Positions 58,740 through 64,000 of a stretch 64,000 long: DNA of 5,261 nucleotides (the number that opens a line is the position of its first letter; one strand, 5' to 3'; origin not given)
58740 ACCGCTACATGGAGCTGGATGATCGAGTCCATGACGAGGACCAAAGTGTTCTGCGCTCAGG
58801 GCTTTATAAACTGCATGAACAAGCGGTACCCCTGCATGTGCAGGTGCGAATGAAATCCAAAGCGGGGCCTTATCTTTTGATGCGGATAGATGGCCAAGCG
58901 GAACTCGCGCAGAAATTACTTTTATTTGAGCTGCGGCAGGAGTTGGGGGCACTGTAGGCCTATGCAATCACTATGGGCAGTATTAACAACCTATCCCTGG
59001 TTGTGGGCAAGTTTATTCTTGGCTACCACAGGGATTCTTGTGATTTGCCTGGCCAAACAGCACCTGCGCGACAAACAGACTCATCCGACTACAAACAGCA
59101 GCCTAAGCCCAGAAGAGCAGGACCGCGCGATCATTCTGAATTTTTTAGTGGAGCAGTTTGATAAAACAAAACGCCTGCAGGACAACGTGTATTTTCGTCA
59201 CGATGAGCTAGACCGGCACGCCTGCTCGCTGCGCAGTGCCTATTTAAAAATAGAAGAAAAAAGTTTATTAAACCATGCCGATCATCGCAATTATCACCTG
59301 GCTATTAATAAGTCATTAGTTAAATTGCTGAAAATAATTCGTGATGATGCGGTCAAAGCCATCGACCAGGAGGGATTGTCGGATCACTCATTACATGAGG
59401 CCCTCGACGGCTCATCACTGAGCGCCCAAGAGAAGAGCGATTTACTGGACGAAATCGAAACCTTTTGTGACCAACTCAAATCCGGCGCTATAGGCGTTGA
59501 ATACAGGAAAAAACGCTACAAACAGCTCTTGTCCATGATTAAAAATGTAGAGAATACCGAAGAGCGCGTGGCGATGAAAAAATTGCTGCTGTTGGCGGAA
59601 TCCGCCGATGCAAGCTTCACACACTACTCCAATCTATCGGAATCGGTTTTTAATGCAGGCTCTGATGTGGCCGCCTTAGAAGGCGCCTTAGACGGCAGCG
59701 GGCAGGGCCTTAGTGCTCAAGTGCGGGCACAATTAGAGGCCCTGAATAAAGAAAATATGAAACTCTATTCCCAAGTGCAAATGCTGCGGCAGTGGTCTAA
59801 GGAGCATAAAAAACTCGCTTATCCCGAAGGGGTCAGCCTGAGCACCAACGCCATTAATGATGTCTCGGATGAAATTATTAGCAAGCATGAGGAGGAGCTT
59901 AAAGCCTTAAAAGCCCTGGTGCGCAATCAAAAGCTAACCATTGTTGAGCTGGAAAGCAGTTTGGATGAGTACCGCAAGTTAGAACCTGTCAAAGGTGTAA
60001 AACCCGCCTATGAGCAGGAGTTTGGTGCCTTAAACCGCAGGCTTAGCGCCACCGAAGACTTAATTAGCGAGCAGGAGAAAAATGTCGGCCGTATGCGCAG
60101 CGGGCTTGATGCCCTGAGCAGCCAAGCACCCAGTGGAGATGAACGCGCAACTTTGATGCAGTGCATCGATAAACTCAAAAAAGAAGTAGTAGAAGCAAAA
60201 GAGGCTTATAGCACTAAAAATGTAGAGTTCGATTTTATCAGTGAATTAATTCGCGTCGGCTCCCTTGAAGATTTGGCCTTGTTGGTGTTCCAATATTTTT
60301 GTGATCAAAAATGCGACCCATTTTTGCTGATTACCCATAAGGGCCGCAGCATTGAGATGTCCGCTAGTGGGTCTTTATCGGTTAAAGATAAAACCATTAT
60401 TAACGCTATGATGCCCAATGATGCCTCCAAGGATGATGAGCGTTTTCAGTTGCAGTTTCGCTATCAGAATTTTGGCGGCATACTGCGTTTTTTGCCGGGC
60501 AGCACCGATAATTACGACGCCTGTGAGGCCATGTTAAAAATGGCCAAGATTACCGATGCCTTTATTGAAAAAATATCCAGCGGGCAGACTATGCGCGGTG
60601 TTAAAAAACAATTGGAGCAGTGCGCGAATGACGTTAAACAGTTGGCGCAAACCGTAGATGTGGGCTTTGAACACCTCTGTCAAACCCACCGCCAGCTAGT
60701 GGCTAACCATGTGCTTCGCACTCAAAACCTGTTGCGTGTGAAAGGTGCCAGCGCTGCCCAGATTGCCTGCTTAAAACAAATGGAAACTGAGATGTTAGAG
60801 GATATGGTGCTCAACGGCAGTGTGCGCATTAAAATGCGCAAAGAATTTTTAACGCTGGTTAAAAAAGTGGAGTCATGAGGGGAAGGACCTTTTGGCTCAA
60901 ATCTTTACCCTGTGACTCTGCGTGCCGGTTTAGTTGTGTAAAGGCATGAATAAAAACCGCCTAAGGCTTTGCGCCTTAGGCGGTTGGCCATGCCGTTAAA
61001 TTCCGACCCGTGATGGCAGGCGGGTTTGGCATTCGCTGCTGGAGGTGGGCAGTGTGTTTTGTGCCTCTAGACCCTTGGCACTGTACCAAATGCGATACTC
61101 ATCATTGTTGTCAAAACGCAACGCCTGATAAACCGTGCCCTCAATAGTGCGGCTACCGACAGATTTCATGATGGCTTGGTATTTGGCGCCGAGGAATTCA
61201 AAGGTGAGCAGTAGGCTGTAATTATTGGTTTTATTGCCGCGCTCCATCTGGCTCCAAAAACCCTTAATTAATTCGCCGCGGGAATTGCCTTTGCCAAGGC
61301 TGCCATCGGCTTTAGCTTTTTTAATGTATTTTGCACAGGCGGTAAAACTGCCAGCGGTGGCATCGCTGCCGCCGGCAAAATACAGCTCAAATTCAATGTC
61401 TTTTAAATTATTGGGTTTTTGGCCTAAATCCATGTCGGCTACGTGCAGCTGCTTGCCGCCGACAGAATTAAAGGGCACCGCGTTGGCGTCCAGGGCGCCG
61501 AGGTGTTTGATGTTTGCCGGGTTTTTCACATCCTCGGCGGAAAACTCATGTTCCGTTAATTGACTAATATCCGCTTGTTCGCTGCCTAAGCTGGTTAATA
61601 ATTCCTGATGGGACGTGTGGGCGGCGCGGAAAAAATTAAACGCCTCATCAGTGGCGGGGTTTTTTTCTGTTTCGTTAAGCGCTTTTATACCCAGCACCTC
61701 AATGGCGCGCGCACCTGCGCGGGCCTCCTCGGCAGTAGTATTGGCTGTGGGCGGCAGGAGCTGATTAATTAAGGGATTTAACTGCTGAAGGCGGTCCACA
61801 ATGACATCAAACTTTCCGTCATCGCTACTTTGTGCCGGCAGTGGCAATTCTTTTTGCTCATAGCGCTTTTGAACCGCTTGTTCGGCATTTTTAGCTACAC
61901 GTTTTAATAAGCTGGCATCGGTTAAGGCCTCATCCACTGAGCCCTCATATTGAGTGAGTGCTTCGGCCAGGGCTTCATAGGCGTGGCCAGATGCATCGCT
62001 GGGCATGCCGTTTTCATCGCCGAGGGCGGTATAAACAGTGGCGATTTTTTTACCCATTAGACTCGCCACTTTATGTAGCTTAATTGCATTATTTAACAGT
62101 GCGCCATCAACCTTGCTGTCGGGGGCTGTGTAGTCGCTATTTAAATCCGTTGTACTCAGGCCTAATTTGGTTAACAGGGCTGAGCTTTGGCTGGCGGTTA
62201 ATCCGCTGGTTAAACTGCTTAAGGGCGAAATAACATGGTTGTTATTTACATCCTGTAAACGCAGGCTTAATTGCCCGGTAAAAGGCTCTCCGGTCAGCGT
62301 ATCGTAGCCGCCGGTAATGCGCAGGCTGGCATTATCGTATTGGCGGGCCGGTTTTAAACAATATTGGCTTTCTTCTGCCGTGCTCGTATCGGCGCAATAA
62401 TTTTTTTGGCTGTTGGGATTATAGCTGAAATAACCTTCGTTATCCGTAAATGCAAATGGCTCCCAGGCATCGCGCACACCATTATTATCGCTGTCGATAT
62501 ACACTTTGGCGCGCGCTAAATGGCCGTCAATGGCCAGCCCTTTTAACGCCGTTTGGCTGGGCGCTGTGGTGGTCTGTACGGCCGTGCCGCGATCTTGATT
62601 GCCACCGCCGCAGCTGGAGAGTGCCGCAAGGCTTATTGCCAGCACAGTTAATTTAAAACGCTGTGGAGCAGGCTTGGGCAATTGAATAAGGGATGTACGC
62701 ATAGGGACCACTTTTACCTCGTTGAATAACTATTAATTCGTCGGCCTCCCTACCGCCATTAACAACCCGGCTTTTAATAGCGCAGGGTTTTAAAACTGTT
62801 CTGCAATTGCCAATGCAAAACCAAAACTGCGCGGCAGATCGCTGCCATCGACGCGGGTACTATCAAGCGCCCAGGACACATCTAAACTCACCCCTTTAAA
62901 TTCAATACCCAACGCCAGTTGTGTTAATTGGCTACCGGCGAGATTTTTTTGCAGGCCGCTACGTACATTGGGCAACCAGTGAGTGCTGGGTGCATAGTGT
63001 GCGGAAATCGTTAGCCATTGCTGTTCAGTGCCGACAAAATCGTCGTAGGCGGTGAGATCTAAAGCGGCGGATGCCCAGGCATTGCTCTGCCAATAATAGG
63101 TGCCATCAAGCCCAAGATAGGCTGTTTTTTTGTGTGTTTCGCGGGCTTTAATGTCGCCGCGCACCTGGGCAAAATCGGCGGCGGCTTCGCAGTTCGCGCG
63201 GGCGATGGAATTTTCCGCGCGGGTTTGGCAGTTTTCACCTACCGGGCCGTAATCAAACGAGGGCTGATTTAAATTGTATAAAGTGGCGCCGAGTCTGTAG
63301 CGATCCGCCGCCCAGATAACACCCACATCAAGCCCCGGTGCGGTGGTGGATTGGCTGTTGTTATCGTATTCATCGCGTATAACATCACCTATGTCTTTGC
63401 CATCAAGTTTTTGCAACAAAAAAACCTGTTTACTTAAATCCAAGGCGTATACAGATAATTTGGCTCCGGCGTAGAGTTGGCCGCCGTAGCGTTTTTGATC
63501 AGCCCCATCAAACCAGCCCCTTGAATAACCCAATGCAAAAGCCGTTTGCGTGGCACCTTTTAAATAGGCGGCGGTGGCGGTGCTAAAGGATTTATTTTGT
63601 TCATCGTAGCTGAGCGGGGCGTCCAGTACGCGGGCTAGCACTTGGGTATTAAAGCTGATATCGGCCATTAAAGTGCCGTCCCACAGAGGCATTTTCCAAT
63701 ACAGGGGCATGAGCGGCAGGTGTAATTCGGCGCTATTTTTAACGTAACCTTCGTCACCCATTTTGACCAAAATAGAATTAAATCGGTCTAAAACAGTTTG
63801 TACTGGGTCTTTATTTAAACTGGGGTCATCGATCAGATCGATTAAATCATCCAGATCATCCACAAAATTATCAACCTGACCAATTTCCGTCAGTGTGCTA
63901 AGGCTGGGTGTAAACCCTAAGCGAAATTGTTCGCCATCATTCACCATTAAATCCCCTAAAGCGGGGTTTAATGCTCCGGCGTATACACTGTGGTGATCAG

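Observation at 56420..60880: Low-GC islet encoding an HTH-less LacI-type ligand-binding/GAF/PAS protein coupled to a membrane-anchored coiled-coil/GAF protein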

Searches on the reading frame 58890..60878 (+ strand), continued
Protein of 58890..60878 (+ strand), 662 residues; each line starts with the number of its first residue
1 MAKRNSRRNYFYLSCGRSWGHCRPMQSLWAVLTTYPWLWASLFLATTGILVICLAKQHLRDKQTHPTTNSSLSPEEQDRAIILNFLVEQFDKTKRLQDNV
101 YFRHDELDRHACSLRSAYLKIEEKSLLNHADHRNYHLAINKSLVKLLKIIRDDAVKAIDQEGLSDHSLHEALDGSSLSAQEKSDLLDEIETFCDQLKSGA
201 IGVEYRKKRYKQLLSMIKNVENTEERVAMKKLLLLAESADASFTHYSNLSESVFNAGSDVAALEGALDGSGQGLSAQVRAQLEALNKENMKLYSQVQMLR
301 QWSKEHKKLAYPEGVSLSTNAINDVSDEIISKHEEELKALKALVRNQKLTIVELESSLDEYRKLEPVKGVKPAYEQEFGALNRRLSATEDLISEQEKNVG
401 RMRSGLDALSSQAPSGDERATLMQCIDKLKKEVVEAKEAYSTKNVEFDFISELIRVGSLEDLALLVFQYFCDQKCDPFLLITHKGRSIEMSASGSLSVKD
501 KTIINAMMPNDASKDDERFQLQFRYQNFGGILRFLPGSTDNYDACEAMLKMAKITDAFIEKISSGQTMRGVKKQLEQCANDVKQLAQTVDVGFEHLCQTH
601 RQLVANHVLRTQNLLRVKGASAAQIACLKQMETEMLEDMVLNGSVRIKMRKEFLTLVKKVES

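Call 83: list_cluster_members(proteins=[P0093, P0095, P0096, P0097, P0098, P0099, P0100, P0104, P0105, P0109])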
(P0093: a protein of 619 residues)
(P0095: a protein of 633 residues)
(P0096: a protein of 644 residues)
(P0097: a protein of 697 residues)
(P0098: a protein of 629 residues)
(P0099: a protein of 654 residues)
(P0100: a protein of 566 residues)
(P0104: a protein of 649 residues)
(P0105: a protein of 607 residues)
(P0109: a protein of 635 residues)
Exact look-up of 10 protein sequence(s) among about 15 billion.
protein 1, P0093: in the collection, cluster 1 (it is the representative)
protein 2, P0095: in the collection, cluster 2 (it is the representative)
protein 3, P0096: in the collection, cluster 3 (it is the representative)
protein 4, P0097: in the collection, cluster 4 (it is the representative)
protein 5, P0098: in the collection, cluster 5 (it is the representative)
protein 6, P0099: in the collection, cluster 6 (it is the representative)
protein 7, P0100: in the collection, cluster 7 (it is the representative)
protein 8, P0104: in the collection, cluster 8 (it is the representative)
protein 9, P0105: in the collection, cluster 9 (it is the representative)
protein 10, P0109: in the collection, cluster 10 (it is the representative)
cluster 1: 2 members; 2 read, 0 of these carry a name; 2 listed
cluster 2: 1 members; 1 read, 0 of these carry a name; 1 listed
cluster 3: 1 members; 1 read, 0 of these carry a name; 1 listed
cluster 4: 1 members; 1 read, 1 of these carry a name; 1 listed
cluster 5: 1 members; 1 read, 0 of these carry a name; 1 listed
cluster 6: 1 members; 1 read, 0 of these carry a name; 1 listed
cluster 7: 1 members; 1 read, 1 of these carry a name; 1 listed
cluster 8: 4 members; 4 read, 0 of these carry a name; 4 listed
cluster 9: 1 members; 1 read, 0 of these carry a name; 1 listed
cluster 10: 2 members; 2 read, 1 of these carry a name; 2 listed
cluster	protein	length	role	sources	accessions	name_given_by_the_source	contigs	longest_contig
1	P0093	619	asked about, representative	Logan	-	-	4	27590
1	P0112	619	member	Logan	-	-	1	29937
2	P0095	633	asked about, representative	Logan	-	-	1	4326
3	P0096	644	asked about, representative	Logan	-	-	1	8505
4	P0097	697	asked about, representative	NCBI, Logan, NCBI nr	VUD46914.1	Chromosome partition protein Smc [Thalassocella blandensis]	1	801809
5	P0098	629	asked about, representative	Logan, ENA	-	-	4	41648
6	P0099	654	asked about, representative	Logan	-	-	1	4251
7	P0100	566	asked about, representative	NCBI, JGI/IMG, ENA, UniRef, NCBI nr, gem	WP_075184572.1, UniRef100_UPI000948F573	hypothetical protein [Teredinibacter haidensis] | hypothetical protein n=1 Tax=Teredinibacter haidensis TaxID=2731755 RepID=UPI000948F573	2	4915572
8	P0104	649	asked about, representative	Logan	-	-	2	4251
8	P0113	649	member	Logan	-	-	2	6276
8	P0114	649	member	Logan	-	-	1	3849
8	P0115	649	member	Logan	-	-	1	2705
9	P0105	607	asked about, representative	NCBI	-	-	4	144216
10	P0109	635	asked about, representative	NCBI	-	-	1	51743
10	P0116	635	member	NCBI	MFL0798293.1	MAG: hypothetical protein K6L73_12480 [Cellvibrionaceae bacterium]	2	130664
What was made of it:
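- B is annotated 'Smc' or 'hypothetical' in public records (call 83).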

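Call 84: find_encoding_contigs(protein=P0100, flank=8000, max_places=1)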
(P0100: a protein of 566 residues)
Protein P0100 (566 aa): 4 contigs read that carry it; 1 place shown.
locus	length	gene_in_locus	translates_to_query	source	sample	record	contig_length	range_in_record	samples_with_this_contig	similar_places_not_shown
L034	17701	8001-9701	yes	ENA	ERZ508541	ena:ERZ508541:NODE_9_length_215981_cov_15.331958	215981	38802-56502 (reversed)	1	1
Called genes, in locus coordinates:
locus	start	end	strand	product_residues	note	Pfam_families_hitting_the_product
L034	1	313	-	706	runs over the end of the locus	PF07715:Plug, PF00593:TonB_dep_Rec_b-barrel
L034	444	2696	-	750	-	PF00933:Glyco_hydro_3, PF01915:Glyco_hydro_3_C, PF14310:Fn3-like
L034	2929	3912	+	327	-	-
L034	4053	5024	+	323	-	-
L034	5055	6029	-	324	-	PF00805:Pentapeptide (weak), PF07885:Ion_trans_2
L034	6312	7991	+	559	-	PF00532:Peripla_BP_1 (weak), PF13377:Peripla_BP_3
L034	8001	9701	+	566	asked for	-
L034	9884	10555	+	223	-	-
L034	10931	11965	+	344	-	PF00092:VWA, PF13519:VWA_2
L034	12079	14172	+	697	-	PF13428:TPR_14 (faint), PF13424:TPR_12 (faint), PF14559:TPR_19 (faint), PF25062:ARM_TT21_N (faint), PF25064:ARM_TT21_5th (faint), PF00515:TPR_1 (faint), PF13432:TPR_16 (weak), PF12895:ANAPC3 (weak), +11 more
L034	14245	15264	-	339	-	PF04616:Glyco_hydro_43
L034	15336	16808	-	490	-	PF13347:MFS_2, PF07690:MFS_1, PF13347:MFS_2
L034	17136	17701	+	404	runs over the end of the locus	PF00437:T2SSE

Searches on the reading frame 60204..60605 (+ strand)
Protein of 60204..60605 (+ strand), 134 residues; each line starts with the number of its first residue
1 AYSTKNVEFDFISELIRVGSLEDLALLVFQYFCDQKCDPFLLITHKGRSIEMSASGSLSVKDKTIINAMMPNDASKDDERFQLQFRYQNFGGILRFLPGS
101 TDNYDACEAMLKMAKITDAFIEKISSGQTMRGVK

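Call 50: search_protein_families(library=pfam, alignment_id=A6, max_evalue=10)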
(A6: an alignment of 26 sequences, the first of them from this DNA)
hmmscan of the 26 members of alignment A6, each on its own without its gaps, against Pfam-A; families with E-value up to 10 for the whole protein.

A. member 1, seq(134 aa): 0 families

B. families by the number of members that match (of 26 scanned): 12 families
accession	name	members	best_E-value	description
PF05339.17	DUF739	1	0.003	Protein of unknown function (DUF739)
PF11965.13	DUF3479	1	0.0069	Domain of unknown function (DUF3479)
PF11824.13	DUF3344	1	0.014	Protein of unknown function (DUF3344)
PF16718.10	IFS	1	0.041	Immunity factor for SPN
PF10692.14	DUF2498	1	0.044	Protein of unknown function (DUF2498)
PF15564.11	Imm25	1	0.087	Immunity protein 25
PF23784.1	Smaco_capsid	1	0.096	Smacovirus capsid protein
PF19023.6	DUF5749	1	0.11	Family of unknown function (DUF5749)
PF23864.1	DUF7222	1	0.12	Domain of unknown function (DUF7222)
PF11056.14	UvsY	1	0.18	Recombination, repair and ssDNA binding protein UvsY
PF23813.1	AdfA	1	0.19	Anti-DarT factor A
PF14313.11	Soyouz_module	1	0.37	N-terminal region of Paramyxovirinae phosphoprotein (P)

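Call 51: search_solved_structures(query=A6, max_evalue=10)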
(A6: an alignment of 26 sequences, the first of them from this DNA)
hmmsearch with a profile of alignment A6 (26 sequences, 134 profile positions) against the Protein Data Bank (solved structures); distinct sequences matched with E-value up to 10: 4.
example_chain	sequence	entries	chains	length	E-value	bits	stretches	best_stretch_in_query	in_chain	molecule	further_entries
2fh5_B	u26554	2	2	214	0.014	18.6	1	18-61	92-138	Signal recognition particle receptor beta subunit | Signal recognition particle receptor beta subunit (SR b)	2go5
6frk_v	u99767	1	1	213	0.063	16.6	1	17-61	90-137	SRP receptor beta subunit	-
7obq_v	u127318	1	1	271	0.099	15.9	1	18-61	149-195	Signal recognition particle receptor subunit beta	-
7nfx_v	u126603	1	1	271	0.12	15.7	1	18-61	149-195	Signal recognition particle receptor subunit beta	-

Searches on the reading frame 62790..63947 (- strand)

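Call 32: search_protein_families(library=pfam, proteins=[window:62790-63947:-], max_evalue=0.001)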
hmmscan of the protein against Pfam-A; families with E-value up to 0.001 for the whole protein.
window:62790-63947:- (385 aa): 2 families
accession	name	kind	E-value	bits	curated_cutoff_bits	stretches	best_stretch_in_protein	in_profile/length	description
PF13729.12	TraF_2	-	2.7e-44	151.8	25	1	6-295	14-261/264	F plasmid transfer operon, TraF, protein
PF11751.14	PorP_SprF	-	4.2e-05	23.7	22.3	1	154-234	94-168/273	Type IX secretion system membrane protein PorP/SprF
